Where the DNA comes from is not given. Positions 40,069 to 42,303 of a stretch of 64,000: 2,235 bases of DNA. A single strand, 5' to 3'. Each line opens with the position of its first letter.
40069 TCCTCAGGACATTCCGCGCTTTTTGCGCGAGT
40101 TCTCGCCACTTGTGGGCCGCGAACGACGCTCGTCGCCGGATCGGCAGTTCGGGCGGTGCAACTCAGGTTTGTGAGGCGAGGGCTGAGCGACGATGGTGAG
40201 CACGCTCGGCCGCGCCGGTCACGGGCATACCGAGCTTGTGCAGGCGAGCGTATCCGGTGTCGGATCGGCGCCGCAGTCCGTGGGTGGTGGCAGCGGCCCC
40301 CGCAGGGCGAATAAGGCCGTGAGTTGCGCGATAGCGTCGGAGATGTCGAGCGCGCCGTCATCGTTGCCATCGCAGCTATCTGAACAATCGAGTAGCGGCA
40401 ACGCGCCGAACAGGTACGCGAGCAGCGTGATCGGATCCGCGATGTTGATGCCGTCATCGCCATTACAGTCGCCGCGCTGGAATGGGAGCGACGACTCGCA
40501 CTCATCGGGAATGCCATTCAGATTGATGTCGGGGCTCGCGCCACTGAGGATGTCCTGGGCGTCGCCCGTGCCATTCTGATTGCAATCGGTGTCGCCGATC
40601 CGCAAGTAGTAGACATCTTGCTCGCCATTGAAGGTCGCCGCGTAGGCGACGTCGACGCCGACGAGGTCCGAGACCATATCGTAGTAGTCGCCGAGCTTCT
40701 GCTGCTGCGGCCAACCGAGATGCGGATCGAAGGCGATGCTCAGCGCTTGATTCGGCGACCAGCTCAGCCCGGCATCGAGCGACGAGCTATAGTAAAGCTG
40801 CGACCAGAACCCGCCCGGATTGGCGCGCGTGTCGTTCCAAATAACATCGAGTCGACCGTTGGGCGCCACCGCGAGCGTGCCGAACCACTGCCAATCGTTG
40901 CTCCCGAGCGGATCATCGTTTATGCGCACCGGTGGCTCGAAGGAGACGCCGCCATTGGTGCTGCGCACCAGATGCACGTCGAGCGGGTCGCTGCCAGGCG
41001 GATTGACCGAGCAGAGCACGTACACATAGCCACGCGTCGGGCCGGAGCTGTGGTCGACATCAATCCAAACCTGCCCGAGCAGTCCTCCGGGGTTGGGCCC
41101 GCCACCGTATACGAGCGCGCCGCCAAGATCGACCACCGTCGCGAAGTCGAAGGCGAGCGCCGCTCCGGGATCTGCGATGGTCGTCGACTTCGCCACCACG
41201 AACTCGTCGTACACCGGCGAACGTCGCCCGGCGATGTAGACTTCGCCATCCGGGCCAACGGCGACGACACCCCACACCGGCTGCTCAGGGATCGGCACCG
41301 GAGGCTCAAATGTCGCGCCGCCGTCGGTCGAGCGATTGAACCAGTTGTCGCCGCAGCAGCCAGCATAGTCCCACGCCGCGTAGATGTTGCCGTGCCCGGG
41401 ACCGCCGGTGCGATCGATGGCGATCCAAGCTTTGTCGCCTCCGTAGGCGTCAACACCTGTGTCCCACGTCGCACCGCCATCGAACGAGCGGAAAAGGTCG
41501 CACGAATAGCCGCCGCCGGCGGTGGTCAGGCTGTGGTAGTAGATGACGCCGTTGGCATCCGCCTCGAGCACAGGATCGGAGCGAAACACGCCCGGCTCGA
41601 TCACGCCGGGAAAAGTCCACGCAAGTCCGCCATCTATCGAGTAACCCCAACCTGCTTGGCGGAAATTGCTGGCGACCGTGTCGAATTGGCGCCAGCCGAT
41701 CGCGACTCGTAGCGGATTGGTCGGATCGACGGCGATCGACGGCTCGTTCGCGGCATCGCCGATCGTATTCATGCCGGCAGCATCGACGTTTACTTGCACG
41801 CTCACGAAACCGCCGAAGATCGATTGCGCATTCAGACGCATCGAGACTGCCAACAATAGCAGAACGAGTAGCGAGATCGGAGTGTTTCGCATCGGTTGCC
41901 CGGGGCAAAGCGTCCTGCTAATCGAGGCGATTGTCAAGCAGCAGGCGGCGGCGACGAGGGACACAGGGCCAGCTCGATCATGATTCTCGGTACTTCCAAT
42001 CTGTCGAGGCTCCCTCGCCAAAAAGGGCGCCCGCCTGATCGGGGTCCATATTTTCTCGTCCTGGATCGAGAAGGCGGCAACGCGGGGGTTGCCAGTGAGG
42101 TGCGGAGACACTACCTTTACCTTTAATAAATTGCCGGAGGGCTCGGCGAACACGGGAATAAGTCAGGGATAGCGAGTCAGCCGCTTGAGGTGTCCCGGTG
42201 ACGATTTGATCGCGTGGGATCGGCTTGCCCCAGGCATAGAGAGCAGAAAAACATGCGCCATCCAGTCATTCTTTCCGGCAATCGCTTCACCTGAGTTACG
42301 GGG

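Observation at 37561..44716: Three adjacent module-bearing genes encode an M14 carboxypeptidase, a BNR sialidase-like propeller and an FN3 protein: possible extracellular glycoprotein-degrading assembly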

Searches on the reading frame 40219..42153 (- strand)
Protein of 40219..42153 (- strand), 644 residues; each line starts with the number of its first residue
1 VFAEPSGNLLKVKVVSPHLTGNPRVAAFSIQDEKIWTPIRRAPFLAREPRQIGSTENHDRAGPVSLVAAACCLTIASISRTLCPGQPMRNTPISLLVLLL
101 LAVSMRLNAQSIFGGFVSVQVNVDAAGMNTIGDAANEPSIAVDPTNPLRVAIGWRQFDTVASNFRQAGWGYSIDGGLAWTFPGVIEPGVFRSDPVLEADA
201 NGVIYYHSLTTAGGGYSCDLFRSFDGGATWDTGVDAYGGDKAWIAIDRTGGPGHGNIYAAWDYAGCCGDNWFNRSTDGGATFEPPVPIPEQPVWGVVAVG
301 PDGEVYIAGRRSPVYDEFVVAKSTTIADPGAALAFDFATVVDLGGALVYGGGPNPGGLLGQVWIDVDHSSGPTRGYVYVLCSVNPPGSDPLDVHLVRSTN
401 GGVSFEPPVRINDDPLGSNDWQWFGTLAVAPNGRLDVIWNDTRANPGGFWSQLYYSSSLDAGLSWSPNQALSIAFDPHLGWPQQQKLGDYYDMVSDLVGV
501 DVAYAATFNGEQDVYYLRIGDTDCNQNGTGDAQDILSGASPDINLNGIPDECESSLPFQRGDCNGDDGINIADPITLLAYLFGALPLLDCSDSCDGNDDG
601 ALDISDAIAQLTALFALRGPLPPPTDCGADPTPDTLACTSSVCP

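Call 3: search_protein_families(library=pfam, proteins=[window:40219-42153:-], max_evalue=0.01)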
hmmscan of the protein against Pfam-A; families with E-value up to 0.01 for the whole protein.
window:40219-42153:- (644 aa): 1 family
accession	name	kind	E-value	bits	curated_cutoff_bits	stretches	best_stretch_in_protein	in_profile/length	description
PF02012.26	BNR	-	1.6e-07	30.7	27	0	221-231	1-11/12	BNR/Asp-box repeat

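Call 4: search_protein_families(library=ncbifam, proteins=[window:40219-42153:-], max_evalue=0.01)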
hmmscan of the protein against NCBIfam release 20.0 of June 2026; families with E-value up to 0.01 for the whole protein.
window:40219-42153:- (644 aa): 0 families

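Call 11: find_homologous_proteins(query=window:40219-42153:-, max_evalue=0.00001)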
Query window:40219-42153:- (644 aa): 6735 proteins with E <= 0.00001 among 8000 candidates; the best 120 are listed.
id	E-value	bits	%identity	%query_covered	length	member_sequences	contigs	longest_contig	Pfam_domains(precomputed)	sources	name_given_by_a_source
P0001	0.0e+0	1298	100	86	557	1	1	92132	PF02012.27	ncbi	ncbi:MAG: hypothetical protein ACKVX7_00880 [Planctomycetota bacterium]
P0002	4.2e-218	744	73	68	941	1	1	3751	PF02012.27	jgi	-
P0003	8.1e-218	743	70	72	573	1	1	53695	PF02012.27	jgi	-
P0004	3.0e-216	738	71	68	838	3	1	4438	-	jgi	jgi:hypothetical protein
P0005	2.6e-211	722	67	77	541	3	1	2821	PF02012.27,PF13088.13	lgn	-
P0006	2.9e-211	722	65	78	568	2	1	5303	PF02012.27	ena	-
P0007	6.3e-211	721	70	70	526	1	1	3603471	PF02012.27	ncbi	ncbi:MAG: exo-alpha-sialidase, partial [Phycisphaerales bacterium]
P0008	6.9e-211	721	68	73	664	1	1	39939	-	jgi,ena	-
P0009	1.5e-209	716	68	75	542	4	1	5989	PF02012.27,PF13088.13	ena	-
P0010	1.7e-209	716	64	74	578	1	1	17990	-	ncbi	-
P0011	3.6e-209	715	68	75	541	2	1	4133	PF13088.13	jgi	jgi:hypothetical protein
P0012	1.9e-208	712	66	74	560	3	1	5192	PF02012.27,PF13088.13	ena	-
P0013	9.2e-208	710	66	76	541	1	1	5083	-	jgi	jgi:hypothetical protein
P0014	1.6e-207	709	71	71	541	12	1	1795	PF02012.27,PF13088.13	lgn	-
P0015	2.5e-205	702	69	70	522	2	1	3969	PF13088.13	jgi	jgi:hypothetical protein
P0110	4.0e-178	612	57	72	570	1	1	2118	PF18962.8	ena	-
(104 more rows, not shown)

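Call 12: find_encoding_contigs(protein=P0001, flank=10000, max_places=4)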
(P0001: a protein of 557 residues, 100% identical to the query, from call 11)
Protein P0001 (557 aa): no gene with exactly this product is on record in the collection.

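Call 13: find_encoding_contigs(protein=P0003, flank=10000, max_places=3)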
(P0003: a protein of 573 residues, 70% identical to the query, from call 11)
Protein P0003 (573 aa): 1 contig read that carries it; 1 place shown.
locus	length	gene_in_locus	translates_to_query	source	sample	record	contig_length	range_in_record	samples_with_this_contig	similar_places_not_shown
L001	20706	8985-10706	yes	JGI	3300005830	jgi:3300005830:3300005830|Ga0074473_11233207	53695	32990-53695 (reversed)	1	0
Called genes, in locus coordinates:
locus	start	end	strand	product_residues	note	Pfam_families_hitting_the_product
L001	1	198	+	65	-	?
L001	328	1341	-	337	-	-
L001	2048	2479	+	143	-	PF01047:MarR, PF12802:MarR_2 (weak)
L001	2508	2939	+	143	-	PF01402:RHH_1, PF08753:NikR_C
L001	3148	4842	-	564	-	PF05157:MshEN, PF00437:T2SSE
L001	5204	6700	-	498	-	PF00144:Beta-lactamase, PF13431:TPR_17 (faint), PF07719:TPR_2 (faint), PF13181:TPR_8 (faint), PF00515:TPR_1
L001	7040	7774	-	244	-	PF19583:ODP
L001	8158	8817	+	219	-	PF20329:DUF6624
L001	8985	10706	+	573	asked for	PF02012:BNR (faint)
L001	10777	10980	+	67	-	PF05496:RuvB_N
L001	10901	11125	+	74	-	PF05491:WHD_RuvB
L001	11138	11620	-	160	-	-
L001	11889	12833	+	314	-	PF02625:XdhC_CoxI, PF13478:XdhC_C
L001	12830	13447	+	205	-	PF12804:NTP_transf_3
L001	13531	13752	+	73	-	-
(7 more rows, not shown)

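Call 14: find_encoding_contigs(protein=P0007, flank=10000, max_places=3)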
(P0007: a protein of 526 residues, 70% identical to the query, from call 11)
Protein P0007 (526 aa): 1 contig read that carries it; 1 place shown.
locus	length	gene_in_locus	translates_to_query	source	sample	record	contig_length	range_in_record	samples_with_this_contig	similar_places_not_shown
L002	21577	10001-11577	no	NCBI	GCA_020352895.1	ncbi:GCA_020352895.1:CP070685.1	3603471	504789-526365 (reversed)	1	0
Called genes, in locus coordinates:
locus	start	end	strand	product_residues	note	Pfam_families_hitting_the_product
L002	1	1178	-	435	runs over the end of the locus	PF03331:LpxC, PF22817:ApeP-like, PF07977:FabA, PF22818:ApeI-like, PF03061:4HBT (faint)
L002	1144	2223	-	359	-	PF04613:LpxD, PF25084:LbH_EIF2B (faint), PF25087:GMPPB_C (faint), PF00132:Hexapep (weak), PF14602:Hexapep_2 (faint), PF00132:Hexapep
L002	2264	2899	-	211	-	PF03938:OmpH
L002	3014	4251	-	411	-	PF01103:Omp85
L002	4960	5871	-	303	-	-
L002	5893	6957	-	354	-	PF13415:Beta-prop_FBX42, PF13854:Kelch_HCF, PF24681:Kelch_KLHDC2_KLHL20_DRC7, PF13415:Beta-prop_FBX42, PF24981:Beta-prop_ATRN-LZTR1, PF13415:Beta-prop_FBX42, PF24681:Kelch_KLHDC2_KLHL20_DRC7, PF24981:Beta-prop_ATRN-LZTR1 (weak), +1 more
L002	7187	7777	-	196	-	-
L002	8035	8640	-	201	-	-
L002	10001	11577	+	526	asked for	PF02012:BNR (faint)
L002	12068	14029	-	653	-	PF07719:TPR_2 (faint), PF00144:Beta-lactamase, PF13181:TPR_8 (faint), PF13428:TPR_14 (faint), PF13432:TPR_16 (weak), PF14559:TPR_19 (weak)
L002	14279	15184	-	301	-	PF02517:Rce1-like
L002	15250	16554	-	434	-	PF00117:GATase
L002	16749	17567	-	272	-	-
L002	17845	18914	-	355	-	PF07819:PGAP1 (weak), PF00561:Abhydrolase_1, PF12146:Hydrolase_4, PF12697:Abhydrolase_6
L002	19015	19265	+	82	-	-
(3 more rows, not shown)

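Call 22: search_solved_structures(query=P0001, max_evalue=1, show_alignments=2)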
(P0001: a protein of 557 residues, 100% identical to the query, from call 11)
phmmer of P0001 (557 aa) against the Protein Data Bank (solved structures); distinct sequences matched with E-value up to 1: 2.
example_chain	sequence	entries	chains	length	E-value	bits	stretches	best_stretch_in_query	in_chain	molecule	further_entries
2y3n_B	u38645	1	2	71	0.0077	18.2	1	473-522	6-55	CELLULOSOMAL FAMILY-48 PROCESSIVE GLYCOSIDE HYDROLASE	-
9n4v_B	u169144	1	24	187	0.43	12.4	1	475-547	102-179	Type VI secretion system contractile sheath small subunit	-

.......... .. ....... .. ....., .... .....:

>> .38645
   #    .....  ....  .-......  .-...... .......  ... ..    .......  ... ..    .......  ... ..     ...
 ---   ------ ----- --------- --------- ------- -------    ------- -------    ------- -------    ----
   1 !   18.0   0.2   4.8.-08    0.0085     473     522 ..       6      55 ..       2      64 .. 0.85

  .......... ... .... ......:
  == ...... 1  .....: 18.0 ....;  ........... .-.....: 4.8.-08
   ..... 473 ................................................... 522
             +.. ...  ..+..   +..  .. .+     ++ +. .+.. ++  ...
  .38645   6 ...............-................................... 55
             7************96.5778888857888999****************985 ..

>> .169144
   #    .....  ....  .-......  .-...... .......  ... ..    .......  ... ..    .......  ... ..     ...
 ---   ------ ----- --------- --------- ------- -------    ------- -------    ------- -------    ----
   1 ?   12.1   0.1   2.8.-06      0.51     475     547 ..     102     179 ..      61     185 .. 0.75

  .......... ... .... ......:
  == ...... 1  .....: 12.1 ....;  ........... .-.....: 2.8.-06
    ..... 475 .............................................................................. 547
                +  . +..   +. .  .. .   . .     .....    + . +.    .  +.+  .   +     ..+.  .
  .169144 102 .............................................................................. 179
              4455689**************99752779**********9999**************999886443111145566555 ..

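Call 29: search_solved_structures(query=A2, max_evalue=10, show_alignments=3)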
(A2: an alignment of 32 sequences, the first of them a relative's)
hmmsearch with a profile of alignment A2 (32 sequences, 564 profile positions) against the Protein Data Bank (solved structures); distinct sequences matched with E-value up to 10: 45.
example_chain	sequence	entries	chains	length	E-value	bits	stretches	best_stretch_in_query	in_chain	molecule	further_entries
8feb_A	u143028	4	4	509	5e-07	31.8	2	345-427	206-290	Sialidase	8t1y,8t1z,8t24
8t26_A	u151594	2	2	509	5.1e-07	31.7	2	345-427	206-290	Sialidase, putative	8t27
8gn6_C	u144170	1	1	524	1.2e-06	30.5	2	345-427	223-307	Sialidase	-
8gn6_A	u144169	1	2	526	1.2e-06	30.5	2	345-427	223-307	Sialidase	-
9db6_A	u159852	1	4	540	1e-05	27.4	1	343-376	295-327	BNR/Asp-box repeat protein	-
4fj6_A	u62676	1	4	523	4.1e-05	25.4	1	343-376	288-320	glycoside hydrolase family 33, candidate sialidase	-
4bbw_A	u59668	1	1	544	5.7e-05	25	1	347-376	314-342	SIALIDASE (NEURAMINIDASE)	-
6mnj_A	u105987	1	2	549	7e-05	24.7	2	315-376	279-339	Hz136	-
4q6k_A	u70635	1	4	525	0.0004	22.2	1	347-376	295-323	BNR/Asp-box repeat protein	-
7qy9_A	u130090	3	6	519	0.0013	20.5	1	317-373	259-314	BNR/Asp-box repeat protein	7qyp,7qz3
7qxo_A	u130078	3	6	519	0.0016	20.2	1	317-373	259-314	BNR/Asp-box repeat protein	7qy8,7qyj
6myv_A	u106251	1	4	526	0.0056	18.4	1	345-376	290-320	Sialidase26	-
6qzh_A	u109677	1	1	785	0.0065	18.2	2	396-430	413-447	C-C chemokine receptor type 7,Sialidase A,C-C chemokine receptor type 7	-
6mrv_B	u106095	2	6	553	0.007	18.1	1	345-376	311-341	Sialidase26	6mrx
2w20_A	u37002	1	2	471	0.0077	17.9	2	396-430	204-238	SIALIDASE A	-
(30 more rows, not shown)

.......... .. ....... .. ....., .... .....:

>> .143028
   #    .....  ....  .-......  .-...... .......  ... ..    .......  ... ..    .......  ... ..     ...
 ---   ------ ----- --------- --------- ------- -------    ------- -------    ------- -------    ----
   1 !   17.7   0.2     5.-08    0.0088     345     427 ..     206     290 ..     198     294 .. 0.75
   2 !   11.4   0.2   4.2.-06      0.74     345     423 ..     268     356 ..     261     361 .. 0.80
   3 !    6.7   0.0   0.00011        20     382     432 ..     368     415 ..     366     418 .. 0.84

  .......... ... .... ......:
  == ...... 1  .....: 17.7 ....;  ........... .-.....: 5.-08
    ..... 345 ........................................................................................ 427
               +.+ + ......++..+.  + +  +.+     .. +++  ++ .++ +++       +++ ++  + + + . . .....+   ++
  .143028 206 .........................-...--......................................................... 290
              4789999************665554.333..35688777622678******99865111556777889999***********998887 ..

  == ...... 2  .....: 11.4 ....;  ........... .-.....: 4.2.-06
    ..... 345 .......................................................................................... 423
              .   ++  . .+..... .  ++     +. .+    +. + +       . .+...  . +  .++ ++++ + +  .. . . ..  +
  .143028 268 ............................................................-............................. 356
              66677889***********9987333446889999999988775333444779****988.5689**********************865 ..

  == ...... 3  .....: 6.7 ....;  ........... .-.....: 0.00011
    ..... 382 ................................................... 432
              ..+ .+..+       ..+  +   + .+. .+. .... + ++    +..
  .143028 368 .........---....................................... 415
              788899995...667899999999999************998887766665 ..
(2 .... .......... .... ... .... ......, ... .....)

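Call 34: find_related_loci(query=P0001, collection=genome_contigs, flank=10000)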
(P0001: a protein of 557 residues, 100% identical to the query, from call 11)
Query P0001 (557 aa) in genome_contigs; peptide patterns used: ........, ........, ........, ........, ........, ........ (x = any residue, [..] = any of these).
139 stretches matched a pattern; 107 encode a relative of the query (tblastn E <= 1e-3); the best 80 are kept; 79 distinct loci.
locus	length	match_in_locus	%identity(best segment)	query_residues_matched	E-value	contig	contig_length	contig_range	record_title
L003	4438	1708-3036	71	26-466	0e+0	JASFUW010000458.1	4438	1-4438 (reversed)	MAG: Phycisphaerae bacterium isolate D1105M12metaG_Bin_242 D1105M12metaG_FD_scaffold_4017_c1, whole genome shotgun seque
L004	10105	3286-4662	67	13-469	0e+0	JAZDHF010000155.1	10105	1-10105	MAG: Planctomycetota bacterium isolate MEGAHIT-group-0.304 k141_15300233, whole genome shotgun sequence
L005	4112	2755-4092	70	26-466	0e+0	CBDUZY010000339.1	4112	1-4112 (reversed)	MAG TPA_asm: uncultured bacterium isolate SRR22302364_concoct_124 genome assembly, contig: ERZ25073603.21418, whole geno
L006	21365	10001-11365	71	26-479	0e+0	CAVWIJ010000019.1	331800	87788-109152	MAG: uncultured Holophagae bacterium isolate MFD00709.bin.2.175 genome assembly, contig: contig_45035, whole genome shot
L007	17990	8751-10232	64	27-501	0e+0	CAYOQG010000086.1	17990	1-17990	MAG TPA_asm: uncultured Phycisphaeraceae bacterium isolate SRP323688_co1_276 genome assembly, contig: NODE_5104_length_1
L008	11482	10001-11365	69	26-479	0e+0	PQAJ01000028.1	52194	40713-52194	MAG: Holophagae bacterium isolate FeB_10 contig_1500, whole genome shotgun sequence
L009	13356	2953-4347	67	28-492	0e+0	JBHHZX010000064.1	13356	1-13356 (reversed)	MAG: Phycisphaerae bacterium isolate K_3_bin.53 NODE_1580_length_13356_cov_5.556349, whole genome shotgun sequence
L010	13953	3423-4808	67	28-492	0e+0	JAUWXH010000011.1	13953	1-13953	MAG: Planctomycetota bacterium isolate CSMAG_2679 CSMAG_2679_k141_257762_length_13953_cov_5.0000, whole genome shotgun s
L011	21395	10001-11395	65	15-479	0e+0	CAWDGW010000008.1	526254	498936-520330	MAG: uncultured Holophagae bacterium isolate MFD03804.bin.1.132 genome assembly, contig: contig_46243, whole genome shot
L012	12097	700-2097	61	27-510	0e+0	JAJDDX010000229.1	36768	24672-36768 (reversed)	MAG: Phycisphaerae bacterium isolate OFTM243 OFTM243_228, whole genome shotgun sequence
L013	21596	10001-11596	57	27-551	0e+0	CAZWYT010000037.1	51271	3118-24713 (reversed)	MAG TPA_asm: uncultured Planctomycetales bacterium isolate binchicken_co119_111 genome assembly, contig: NODE_652_length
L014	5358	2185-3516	65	23-466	0e+0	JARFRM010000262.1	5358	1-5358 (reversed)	MAG: Thermoanaerobaculales bacterium isolate MAG_Ve_Sed_50 k141_711110, whole genome shotgun sequence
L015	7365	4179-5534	64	28-479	0e+0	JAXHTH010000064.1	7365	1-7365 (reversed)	MAG: Planctomycetota bacterium isolate MAG19_tar_biofilm MAG19_64, whole genome shotgun sequence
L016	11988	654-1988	62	27-477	0e+0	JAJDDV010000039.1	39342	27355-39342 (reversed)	MAG: Phycisphaerae bacterium isolate OFTM174 OFTM174_38, whole genome shotgun sequence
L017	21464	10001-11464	58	27-533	1e-178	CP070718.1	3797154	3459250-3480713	MAG: Phycisphaerales bacterium isolate bin470 chromosome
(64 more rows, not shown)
